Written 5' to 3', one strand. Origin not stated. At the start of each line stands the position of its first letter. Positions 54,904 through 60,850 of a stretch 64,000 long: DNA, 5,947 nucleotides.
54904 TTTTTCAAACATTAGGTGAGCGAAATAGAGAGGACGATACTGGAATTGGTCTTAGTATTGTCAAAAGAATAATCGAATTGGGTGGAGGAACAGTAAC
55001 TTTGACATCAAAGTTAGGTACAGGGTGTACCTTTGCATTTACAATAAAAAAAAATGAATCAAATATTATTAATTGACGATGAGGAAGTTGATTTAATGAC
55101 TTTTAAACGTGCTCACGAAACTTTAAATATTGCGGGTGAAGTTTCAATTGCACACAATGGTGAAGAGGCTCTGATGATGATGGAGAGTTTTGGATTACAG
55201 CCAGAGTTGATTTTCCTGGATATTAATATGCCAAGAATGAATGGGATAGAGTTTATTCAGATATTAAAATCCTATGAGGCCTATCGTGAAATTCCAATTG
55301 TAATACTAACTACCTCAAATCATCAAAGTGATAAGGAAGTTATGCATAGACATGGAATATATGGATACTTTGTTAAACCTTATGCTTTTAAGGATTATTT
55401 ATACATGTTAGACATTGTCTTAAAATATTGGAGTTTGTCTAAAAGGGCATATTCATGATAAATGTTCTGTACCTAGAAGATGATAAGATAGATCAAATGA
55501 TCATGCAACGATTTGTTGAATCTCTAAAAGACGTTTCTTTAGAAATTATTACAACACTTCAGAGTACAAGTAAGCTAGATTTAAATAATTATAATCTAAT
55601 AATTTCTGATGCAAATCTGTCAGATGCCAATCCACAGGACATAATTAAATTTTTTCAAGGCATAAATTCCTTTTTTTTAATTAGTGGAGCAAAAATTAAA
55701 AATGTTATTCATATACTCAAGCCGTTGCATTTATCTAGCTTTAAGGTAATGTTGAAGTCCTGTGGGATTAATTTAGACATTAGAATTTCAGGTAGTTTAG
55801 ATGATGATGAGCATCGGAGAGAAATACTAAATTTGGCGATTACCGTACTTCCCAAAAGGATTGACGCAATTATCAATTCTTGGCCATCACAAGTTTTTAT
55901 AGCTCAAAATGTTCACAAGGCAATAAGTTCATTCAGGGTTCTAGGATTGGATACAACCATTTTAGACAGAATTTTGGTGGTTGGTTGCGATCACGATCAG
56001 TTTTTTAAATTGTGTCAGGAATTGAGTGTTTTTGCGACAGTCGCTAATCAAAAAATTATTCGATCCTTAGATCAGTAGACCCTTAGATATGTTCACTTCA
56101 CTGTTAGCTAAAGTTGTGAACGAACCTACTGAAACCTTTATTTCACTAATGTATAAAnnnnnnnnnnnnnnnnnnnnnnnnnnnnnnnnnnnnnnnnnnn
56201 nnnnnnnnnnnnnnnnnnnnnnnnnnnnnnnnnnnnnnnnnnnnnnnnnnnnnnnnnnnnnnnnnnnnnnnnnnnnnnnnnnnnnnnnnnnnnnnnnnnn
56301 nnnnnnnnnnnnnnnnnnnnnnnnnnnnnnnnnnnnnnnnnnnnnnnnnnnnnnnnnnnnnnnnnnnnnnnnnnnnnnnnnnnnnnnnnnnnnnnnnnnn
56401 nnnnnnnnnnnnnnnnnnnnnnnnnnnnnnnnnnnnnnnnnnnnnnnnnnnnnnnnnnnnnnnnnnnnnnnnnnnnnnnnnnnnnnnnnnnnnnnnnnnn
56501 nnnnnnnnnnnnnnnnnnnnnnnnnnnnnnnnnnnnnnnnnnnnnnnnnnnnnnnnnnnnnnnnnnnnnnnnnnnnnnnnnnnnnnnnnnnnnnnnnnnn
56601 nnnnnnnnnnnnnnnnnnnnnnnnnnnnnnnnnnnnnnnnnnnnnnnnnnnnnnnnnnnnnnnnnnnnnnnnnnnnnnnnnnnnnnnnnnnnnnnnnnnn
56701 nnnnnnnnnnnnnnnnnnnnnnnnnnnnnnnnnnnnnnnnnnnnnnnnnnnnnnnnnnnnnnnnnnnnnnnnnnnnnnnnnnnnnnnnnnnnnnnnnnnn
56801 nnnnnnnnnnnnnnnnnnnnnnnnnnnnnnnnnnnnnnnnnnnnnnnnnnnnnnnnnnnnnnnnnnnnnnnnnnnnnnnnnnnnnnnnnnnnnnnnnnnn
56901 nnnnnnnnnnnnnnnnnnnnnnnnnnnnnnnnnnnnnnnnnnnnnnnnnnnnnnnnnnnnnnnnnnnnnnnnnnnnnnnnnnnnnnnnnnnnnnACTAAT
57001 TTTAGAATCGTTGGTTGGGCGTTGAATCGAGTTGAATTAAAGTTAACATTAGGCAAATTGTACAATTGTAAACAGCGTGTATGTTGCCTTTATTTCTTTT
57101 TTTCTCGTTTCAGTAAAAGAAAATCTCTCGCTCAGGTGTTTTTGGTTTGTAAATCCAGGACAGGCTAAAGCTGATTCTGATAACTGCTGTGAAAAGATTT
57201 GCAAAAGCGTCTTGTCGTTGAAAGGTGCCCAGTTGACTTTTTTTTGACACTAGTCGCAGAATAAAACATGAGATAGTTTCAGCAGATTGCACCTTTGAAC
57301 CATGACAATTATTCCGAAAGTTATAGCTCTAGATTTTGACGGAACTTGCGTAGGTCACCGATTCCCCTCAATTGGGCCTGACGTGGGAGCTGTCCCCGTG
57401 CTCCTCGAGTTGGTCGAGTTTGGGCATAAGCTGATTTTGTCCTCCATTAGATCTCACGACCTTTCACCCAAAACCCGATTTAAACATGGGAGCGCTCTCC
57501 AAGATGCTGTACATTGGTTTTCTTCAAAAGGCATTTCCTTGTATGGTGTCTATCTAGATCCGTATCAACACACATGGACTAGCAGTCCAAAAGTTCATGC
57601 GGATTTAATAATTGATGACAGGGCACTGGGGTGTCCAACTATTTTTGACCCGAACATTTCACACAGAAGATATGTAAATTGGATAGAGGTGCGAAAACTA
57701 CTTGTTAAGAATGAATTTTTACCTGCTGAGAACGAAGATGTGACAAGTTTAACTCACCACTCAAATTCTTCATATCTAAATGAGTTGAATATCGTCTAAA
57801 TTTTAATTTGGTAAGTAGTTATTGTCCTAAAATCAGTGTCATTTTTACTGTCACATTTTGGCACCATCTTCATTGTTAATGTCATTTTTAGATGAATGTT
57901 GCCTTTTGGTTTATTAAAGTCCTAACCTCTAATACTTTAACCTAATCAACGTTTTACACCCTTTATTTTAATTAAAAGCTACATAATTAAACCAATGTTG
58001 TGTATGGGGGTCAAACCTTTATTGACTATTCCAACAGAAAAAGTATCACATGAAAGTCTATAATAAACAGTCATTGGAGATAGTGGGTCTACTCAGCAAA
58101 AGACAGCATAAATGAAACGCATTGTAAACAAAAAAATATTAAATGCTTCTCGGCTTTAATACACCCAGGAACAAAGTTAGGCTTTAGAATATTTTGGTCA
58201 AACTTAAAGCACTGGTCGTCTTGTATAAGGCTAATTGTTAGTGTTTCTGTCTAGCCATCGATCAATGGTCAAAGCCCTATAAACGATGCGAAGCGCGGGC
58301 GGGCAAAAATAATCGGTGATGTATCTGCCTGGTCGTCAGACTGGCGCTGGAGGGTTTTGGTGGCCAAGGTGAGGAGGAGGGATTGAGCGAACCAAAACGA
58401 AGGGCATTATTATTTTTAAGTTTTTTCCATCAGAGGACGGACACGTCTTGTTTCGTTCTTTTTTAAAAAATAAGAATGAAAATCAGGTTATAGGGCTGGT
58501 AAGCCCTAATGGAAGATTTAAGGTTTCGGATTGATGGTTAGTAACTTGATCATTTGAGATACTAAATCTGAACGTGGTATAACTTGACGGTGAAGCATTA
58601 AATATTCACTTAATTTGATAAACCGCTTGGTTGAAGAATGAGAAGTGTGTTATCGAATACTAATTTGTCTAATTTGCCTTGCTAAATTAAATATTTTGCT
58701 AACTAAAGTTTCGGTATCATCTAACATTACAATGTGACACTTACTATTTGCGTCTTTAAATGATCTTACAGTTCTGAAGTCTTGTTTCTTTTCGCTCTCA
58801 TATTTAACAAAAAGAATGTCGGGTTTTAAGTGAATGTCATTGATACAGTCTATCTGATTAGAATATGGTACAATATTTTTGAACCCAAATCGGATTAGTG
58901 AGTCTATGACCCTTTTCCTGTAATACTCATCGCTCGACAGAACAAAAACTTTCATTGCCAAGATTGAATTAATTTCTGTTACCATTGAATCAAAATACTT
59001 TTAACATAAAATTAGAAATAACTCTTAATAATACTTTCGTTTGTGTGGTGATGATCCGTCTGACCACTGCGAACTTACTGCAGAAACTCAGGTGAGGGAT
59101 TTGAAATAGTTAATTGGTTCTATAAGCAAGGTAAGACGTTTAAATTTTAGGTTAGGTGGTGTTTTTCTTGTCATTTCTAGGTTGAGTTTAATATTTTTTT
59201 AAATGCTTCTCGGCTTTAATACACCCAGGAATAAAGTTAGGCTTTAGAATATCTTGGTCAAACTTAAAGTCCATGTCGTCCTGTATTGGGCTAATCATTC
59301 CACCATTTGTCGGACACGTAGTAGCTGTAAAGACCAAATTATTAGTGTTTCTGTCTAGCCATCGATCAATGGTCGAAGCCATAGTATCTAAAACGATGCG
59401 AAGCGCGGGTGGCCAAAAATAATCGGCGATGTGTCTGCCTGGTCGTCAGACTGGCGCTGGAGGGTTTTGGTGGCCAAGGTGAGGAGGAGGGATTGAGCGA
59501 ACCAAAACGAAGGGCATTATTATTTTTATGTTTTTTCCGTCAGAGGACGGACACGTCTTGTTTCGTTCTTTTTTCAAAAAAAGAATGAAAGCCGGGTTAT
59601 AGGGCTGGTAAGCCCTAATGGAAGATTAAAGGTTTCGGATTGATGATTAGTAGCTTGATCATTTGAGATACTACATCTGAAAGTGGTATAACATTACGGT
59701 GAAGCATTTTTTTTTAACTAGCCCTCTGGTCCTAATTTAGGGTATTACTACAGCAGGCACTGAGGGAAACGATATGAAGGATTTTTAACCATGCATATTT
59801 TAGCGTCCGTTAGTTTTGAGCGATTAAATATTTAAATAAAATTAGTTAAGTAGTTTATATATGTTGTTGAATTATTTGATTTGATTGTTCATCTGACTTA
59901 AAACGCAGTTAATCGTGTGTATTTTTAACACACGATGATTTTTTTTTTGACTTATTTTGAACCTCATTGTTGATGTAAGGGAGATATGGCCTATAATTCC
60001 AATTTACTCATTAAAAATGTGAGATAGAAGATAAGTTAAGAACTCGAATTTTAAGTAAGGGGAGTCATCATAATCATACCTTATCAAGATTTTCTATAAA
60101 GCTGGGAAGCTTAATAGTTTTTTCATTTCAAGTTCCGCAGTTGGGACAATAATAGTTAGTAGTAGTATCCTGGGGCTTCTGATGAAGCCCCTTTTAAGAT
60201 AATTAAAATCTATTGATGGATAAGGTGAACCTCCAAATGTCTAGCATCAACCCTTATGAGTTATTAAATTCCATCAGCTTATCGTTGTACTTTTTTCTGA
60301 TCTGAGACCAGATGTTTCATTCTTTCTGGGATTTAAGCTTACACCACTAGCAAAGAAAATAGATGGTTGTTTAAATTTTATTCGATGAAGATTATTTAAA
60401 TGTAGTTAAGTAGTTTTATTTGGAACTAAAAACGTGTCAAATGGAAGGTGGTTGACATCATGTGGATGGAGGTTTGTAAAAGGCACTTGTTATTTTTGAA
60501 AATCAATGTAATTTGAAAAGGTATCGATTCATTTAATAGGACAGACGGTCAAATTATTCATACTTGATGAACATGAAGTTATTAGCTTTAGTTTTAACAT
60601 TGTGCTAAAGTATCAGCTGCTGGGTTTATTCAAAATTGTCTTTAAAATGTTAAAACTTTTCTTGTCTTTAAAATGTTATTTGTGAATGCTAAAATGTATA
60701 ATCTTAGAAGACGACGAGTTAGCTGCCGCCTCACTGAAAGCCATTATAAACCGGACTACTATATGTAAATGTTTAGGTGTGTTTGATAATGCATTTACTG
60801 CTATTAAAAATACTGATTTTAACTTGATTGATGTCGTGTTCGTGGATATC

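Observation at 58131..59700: Two copies of a ~500-bp non-coding element with a GC-rich, hairpin-dense core in an ORF-poor 2.9-kb stretch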

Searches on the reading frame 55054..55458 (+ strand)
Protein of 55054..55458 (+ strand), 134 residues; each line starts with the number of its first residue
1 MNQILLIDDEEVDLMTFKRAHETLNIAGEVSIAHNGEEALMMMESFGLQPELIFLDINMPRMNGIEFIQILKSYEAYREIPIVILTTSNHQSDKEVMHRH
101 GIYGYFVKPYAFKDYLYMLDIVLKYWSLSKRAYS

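Call 44: search_protein_families(library=pfam, proteins=[window:55054-55458:+], max_evalue=0.01)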
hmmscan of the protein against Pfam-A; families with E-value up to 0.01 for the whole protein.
window:55054-55458:+ (134 aa): 2 families
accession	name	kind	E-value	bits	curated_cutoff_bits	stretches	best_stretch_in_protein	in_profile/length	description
PF00072.30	Response_reg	-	6.2e-19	68.7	30.2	1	4-114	1-105/111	Response regulator receiver domain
PF20274.4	cREC_REC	-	0.00033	21.7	27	1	27-97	12-83/88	Cyclic-phosphate processing Receiver domain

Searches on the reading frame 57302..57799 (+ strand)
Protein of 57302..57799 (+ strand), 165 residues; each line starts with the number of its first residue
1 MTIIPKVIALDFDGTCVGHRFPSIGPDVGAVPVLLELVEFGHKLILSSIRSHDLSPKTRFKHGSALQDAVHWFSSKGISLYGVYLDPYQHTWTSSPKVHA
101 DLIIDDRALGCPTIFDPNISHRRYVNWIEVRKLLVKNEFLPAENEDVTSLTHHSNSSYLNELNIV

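Call 16: find_encoding_contigs(protein=window:57302-57799:+, flank=10000, max_places=6)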
Protein window:57302-57799:+ (165 aa): no gene with exactly this product is on record in the collection.

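Call 44: search_protein_families(library=pfam, proteins=[window:57302-57799:+], max_evalue=0.01)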
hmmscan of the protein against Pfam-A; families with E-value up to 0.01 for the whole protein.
window:57302-57799:+ (165 aa): 0 families

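Call 58: find_homologous_proteins(query=window:57302-57799:+, max_evalue=0.00001)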
Query window:57302-57799:+ (165 aa): 468 proteins with E <= 0.00001 among 537 candidates; the best 120 are listed.
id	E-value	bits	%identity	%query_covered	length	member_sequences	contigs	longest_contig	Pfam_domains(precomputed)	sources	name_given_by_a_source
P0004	5.9e-108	376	100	100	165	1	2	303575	-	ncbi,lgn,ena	-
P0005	1.8e-40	157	54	85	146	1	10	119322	-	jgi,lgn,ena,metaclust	jgi:hypothetical protein|metaclust:\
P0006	3.5e-39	152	54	88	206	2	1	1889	-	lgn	-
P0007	1.1e-37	148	50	82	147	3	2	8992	-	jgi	jgi:hypothetical protein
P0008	1.4e-37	147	57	77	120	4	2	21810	-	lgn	-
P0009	1.5e-37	147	52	83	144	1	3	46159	-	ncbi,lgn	-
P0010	1.6e-37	147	52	82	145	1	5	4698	-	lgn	-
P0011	2.2e-37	147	56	79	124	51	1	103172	-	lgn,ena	-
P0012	5.3e-37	145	53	83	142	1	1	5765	-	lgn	-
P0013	5.7e-37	145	54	77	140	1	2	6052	-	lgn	-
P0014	8.6e-37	145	51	81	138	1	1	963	-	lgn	-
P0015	1.4e-36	144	54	81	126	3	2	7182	-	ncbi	-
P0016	2.2e-36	143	56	79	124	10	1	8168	-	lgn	-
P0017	3.3e-36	143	53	77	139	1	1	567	-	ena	-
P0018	3.7e-36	143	49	85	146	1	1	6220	-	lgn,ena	-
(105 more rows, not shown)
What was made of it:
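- Tried and rejected: The nearest homologue of the flanking gene is 54% identical (call 58).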

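Call 59: find_encoding_contigs(protein=P0004, flank=10000, max_places=6)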
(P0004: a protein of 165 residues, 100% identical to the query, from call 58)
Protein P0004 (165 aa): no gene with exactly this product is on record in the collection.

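Call 60: list_cluster_members(proteins=[P0004])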
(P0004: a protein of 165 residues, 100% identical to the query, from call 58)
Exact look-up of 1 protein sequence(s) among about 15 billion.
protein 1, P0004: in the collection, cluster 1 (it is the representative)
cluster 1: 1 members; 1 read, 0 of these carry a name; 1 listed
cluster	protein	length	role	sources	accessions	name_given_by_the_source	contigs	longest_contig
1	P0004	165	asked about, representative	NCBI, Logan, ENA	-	-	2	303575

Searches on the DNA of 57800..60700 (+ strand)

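Call 11: search_rna_families(source=window, start=57800, end=60700, threshold=evalue, max_evalue=10, show_alignments=3)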
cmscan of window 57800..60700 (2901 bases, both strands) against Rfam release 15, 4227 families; matches with E-value up to 10: 3.
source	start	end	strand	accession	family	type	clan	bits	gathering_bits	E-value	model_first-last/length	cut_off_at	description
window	58523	58545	-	RF01331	CRISPR-DR18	Gene; CRISPR;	-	19.8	50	3.9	1-37/37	no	CRISPR RNA direct repeat element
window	60569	60613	-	RF00180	REN-SRE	Cis-reg;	-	17.5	41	0.52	1-37/37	no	Renin stability regulatory element (REN-SRE)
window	58854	58929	-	RF01634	ceN44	Gene; snRNA; snoRNA; CD-box;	-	16.7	70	7.1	1-74/74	no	Caenorhabditis snoRNA ceN44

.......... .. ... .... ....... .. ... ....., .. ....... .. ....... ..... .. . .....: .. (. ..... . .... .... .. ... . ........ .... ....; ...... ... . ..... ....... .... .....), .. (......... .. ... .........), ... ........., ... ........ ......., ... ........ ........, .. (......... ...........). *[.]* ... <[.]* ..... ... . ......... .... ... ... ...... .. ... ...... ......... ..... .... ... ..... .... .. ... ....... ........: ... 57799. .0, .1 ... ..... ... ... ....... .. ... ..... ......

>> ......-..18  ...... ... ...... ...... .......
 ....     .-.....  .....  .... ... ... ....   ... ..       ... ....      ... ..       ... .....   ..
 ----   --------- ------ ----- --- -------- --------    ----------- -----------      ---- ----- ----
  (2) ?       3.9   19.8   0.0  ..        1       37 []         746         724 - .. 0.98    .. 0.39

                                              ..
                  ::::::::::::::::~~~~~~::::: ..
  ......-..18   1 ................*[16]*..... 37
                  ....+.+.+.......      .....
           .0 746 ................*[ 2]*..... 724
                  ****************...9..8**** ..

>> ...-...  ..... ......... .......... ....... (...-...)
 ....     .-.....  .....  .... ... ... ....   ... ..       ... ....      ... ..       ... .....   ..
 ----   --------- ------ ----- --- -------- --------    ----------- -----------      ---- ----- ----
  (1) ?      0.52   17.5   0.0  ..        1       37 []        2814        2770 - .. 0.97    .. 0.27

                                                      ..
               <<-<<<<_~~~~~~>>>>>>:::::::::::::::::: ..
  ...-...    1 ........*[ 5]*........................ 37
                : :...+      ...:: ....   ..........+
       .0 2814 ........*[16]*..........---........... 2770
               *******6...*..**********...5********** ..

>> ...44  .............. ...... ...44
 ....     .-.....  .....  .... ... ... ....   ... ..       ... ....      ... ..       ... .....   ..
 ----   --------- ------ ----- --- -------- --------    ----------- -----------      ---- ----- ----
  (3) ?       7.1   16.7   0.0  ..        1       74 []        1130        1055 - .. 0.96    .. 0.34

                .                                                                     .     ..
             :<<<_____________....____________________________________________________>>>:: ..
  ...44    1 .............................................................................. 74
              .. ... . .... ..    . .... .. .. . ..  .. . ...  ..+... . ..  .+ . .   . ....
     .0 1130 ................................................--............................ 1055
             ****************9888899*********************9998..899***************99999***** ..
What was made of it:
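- On Any curated RNA family (Rfam 15): At E up to 10 only chance-level hits appeared (call 11).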

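Call 61: search_dna_similar(query=window:59202-59708:+, collection=plasmids, mode=distant, max_evalue=0.001)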
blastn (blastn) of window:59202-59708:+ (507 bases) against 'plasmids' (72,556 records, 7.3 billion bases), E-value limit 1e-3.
No match.

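Call 62: search_dna_similar(query=window:59202-59708:+, collection=phages, mode=distant, max_evalue=0.001)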
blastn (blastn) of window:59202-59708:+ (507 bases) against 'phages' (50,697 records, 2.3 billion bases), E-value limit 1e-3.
No match.
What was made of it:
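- On MITE (non-autonomous DDE-type transposable element): The plasmid and phage collections gave no match (calls 61, 62).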

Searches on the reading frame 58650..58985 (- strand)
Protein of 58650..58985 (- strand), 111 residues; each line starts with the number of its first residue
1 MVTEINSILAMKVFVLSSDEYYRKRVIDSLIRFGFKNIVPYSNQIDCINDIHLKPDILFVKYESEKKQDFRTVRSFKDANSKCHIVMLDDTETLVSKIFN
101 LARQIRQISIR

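Call 44: search_protein_families(library=pfam, proteins=[window:58650-58985:-], max_evalue=0.01)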
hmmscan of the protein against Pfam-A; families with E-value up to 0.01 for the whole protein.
window:58650-58985:- (111 aa): 0 families

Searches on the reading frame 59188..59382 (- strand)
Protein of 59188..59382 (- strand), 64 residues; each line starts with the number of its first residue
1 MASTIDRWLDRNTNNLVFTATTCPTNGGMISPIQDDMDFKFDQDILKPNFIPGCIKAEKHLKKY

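Call 17: find_encoding_contigs(protein=window:59188-59382:-, flank=5000, max_places=6)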
Protein window:59188-59382:- (64 aa): no gene with exactly this product is on record in the collection.

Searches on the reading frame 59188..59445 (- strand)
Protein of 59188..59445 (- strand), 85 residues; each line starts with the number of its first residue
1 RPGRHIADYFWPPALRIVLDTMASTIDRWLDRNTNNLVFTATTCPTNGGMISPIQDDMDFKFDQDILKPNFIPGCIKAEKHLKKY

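Call 47: search_protein_representatives(protein=window:59188-59445:-)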
Query: 85 residues. Proteins with E-value up to 0.001 (for the whole library): 3; up to 1e-10: 0; up to 1e-30: 0. The best 3 are listed.
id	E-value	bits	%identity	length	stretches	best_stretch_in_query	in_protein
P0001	4.7e-09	52.4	40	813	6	38-68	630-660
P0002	7.1e-06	42.2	-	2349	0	-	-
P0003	4.0e-05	39.8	36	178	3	25-55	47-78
